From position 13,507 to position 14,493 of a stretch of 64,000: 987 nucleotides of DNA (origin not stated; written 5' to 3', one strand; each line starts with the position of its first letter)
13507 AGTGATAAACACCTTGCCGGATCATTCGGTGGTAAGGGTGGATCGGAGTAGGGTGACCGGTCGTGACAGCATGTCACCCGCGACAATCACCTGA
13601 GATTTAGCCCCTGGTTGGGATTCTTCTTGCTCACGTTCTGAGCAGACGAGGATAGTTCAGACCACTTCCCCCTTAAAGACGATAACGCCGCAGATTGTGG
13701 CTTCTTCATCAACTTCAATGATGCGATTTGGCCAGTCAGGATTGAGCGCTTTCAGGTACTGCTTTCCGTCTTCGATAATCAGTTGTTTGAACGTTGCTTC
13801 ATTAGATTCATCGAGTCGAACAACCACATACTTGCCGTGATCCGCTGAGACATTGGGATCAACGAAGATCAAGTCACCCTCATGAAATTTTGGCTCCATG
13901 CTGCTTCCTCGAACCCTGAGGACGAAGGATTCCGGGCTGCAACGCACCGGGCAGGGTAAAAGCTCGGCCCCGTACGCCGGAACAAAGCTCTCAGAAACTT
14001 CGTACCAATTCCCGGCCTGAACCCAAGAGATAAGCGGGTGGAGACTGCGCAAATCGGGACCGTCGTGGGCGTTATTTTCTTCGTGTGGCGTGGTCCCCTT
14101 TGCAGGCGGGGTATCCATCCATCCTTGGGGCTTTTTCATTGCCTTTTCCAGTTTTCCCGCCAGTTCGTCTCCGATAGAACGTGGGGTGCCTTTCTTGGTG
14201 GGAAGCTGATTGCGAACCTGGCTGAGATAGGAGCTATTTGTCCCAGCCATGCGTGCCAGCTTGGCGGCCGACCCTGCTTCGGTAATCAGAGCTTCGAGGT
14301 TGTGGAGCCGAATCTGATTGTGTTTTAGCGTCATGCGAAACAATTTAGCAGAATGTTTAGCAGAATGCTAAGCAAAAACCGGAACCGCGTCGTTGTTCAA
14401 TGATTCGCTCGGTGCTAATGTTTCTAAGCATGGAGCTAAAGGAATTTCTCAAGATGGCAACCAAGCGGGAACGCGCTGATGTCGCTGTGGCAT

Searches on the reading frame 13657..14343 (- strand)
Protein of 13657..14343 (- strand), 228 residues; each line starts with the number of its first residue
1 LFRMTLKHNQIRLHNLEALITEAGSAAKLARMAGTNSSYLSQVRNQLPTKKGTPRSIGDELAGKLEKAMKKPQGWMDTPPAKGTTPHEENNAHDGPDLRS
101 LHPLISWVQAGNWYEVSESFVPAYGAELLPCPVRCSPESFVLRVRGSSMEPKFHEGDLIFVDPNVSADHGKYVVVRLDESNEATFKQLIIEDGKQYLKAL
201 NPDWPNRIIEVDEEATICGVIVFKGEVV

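Call 3: search_protein_families(library=pfam, proteins=[window:13657-14343:-], max_evalue=0.1)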
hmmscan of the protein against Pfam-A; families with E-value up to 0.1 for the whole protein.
window:13657-14343:- (228 aa): 2 families
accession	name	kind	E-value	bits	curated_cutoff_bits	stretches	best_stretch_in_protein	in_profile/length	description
PF00717.28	Peptidase_S24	-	3.5e-28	98.1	23.3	1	103-222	1-116/116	Peptidase S24-like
PF10502.14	Peptidase_S26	-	0.049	14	22.9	1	142-191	26-68/168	Signal peptidase, peptidase S26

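Call 87: search_dna_similar(query=window:13657-14343:-, collection=plasmids, mode=protein, max_evalue=1e-20, max_rows=10)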
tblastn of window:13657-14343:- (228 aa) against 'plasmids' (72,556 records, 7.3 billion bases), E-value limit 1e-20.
Records with a match: 36; places in all: 36; records where one place covers at least 80% of the query: 24.
Best place of each record, by identity: <60% 36.
By first word of the organism name: Salmonella 16; Klebsiella 9; Escherichia 7; Proteus 3; Cupriavidus 1.
By predicted mobility (MOB-suite, as given by PLSDB): non-mobilizable 32; mobilizable 3; conjugative 1.
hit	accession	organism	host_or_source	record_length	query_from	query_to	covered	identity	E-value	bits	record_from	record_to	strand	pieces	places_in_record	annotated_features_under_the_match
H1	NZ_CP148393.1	Escherichia coli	Homo sapiens,single cell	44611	25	226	89%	40.5%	2e-39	150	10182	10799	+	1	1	ymfK: LexA family transcriptional regulator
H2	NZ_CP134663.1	Escherichia coli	Larus michahellis,bacteria,cloaca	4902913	25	226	89%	40.5%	2e-39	150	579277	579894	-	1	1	none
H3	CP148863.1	Salmonella enterica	Dog,single cell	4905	6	222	95%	37.4%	4e-31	127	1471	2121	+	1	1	LexA family transcriptional regulator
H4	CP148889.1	Salmonella enterica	-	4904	6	222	95%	37.4%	5e-31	127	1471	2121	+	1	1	LexA family transcriptional regulator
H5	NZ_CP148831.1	Salmonella enterica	Chicken,single cell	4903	6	222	95%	37.4%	5e-31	127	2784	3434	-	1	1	LexA family transcriptional regulator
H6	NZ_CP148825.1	Salmonella enterica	Chicken,single cell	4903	6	222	95%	37.4%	5e-31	127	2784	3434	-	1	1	LexA family transcriptional regulator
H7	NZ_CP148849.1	Salmonella enterica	-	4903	6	222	95%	37.4%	5e-31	127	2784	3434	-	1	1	LexA family transcriptional regulator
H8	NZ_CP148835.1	Salmonella enterica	Chicken,single cell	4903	6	222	95%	37.4%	5e-31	127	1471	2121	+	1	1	LexA family transcriptional regulator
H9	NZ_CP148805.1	Salmonella enterica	Homo sapiens,single cell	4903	6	222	95%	37.4%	5e-31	127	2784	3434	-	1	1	LexA family transcriptional regulator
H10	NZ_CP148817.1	Salmonella enterica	-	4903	6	222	95%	37.4%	5e-31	127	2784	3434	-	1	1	LexA family transcriptional regulator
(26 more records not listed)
